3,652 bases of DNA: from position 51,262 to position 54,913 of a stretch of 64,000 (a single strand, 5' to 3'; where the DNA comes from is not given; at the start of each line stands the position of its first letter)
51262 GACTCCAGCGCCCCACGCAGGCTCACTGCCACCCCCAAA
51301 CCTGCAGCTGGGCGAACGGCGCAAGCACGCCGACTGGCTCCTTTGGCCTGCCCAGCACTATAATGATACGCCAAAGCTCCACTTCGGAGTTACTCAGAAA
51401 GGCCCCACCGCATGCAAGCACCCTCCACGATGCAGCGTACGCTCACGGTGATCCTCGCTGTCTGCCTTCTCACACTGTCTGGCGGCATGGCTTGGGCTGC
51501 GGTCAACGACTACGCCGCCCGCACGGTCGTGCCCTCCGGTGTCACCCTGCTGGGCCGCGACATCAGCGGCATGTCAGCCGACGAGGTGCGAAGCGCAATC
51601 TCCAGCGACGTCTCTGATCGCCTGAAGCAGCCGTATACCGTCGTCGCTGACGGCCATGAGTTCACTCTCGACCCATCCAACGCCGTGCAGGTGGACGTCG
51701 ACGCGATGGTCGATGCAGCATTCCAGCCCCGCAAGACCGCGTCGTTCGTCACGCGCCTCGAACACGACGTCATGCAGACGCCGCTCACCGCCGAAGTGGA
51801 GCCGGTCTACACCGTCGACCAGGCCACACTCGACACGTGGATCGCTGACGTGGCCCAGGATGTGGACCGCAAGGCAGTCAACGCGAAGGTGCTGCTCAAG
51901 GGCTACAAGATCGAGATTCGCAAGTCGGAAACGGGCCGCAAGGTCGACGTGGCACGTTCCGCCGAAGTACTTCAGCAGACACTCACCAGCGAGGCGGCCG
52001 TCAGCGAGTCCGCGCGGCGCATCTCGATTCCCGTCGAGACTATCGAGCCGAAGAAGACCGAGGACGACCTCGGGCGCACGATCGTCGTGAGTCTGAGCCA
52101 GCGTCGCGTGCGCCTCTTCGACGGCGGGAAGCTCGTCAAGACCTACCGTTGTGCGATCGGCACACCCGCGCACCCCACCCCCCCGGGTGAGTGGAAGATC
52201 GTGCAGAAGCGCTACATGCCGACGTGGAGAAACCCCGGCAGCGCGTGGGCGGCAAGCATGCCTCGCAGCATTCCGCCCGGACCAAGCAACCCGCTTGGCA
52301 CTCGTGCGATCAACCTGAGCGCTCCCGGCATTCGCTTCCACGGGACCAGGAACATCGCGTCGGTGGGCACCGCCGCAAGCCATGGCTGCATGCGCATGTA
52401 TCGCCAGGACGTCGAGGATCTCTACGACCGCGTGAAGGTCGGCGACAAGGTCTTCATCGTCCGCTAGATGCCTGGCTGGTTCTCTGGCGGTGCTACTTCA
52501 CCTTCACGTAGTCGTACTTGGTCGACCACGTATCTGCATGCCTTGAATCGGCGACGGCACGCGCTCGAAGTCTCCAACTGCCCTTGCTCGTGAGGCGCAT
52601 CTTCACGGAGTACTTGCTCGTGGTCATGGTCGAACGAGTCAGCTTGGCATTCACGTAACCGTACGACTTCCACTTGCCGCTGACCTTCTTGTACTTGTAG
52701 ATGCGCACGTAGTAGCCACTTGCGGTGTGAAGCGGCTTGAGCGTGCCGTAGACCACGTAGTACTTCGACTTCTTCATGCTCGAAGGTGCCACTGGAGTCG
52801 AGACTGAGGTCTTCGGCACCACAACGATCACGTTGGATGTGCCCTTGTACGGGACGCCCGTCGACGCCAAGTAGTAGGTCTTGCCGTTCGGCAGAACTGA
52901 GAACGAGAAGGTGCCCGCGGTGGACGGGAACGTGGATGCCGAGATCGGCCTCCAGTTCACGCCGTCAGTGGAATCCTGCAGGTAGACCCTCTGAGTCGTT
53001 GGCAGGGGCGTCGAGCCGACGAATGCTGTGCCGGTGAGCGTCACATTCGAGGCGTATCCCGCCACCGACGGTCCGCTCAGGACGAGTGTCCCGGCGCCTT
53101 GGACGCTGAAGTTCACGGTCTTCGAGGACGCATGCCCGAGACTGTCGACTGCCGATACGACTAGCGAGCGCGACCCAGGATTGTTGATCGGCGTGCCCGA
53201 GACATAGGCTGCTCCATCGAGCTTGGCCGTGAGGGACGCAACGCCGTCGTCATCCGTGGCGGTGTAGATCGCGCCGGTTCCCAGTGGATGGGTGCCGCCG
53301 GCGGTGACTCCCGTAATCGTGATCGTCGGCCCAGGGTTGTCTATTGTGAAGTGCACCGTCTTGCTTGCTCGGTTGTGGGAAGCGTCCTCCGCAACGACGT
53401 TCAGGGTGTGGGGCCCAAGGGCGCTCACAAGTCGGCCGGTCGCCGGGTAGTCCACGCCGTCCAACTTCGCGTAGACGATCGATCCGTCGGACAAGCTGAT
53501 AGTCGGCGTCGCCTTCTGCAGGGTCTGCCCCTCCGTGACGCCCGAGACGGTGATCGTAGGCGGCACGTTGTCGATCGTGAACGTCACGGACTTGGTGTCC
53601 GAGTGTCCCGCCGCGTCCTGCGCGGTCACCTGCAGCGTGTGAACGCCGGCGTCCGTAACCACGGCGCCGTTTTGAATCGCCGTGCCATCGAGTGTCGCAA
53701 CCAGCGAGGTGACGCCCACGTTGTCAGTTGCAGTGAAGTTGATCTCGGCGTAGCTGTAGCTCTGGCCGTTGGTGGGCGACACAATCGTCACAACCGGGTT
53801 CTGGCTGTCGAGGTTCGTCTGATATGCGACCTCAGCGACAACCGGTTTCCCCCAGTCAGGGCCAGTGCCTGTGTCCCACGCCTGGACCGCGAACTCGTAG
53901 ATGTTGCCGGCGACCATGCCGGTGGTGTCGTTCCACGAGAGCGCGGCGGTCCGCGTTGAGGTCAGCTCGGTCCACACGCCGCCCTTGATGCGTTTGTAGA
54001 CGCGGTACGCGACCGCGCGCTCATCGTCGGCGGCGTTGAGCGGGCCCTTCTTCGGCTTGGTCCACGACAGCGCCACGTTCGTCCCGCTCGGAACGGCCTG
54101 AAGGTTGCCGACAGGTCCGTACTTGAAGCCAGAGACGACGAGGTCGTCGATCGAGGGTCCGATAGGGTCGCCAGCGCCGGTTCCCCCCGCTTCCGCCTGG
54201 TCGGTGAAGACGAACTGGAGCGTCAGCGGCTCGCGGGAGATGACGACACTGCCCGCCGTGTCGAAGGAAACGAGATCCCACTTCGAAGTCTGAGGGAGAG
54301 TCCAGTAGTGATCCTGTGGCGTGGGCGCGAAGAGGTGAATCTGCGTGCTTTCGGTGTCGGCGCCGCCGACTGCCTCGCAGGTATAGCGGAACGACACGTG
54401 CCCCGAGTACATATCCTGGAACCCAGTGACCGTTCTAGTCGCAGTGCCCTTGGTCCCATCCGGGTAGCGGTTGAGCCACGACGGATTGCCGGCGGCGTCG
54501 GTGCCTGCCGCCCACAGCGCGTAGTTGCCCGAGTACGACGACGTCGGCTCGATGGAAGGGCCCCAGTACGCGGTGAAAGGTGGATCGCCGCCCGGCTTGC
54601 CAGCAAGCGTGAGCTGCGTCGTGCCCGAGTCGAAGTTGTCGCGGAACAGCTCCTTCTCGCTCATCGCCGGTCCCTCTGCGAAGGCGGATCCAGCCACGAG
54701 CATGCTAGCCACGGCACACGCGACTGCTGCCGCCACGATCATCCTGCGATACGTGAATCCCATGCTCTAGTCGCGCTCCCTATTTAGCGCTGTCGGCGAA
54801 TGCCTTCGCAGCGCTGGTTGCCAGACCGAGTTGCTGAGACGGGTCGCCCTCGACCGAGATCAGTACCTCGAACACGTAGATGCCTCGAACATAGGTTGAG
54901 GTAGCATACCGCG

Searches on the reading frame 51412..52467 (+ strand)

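Call 12: search_protein_families(library=pfam, proteins=[window:51412-52467:+], max_evalue=0.001)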
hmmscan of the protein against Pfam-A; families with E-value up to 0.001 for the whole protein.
window:51412-52467:+ (351 aa): 2 families
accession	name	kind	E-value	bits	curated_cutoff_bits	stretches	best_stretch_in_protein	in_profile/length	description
PF03734.19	YkuD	-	3.7e-28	99.4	23.4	1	222-349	2-146/146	L,D-transpeptidase catalytic domain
PF12229.13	PG_binding_4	-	4.7e-11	43.3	22.1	1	93-192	11-109/117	Putative peptidoglycan binding domain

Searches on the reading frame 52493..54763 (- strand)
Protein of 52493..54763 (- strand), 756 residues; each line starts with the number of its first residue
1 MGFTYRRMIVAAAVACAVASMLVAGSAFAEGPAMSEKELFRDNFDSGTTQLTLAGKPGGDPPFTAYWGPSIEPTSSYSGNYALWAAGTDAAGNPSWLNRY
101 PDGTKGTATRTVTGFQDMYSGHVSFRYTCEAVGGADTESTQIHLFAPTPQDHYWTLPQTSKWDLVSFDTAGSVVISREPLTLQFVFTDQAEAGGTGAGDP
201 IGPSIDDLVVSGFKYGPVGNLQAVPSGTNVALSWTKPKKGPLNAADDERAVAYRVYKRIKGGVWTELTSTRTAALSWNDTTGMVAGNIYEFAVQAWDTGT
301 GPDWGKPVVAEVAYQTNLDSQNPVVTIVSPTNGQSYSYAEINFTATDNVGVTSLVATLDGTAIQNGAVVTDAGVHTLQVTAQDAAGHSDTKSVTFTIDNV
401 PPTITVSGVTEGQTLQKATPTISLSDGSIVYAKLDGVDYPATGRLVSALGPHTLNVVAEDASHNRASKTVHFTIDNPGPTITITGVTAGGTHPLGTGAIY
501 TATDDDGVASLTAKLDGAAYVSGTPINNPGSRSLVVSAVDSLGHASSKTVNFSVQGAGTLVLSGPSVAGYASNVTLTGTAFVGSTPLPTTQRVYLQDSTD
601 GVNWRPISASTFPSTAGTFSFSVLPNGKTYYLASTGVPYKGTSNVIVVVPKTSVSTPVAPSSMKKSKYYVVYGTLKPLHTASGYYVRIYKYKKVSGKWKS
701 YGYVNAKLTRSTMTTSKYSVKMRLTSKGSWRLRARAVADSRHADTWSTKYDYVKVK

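Call 4: search_protein_families(library=pfam, proteins=[window:52493-54763:-], max_evalue=0.01)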
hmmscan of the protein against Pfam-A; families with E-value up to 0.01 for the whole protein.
window:52493-54763:- (756 aa): 4 families
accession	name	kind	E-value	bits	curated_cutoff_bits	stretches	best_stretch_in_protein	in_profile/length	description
PF19077.6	Big_13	-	1.1e-05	26.3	27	1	355-399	57-102/102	Bacterial Ig-like domain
PF13750.12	Big_3_3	-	8.2e-05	22.8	27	0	372-413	14-54/157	Bacterial Ig-like domain (group 3)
PF17957.7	Big_7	-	0.00014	22.9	24.1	1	323-364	1-45/70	Bacterial Ig domain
PF00041.27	fn3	-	0.0013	19.4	25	1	217-309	2-82/84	Fibronectin type III domain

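Call 6: search_protein_families(library=ncbifam, proteins=[window:52493-54763:-], max_evalue=0.01)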
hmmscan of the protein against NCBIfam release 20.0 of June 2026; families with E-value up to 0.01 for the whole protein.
window:52493-54763:- (756 aa): 2 families
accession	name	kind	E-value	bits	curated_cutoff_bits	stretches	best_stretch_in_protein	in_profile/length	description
NF047446.1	barrel_OmpL47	domain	1.7e-07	31.6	40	0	339-397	5-68/68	OmpL47-type beta-barrel domain-containing protein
NF047441.1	Lepto_OmpL47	equivalog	1.9e-06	27.8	250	1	333-408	250-333/336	multi-beta-barrel domain surface protein OmpL47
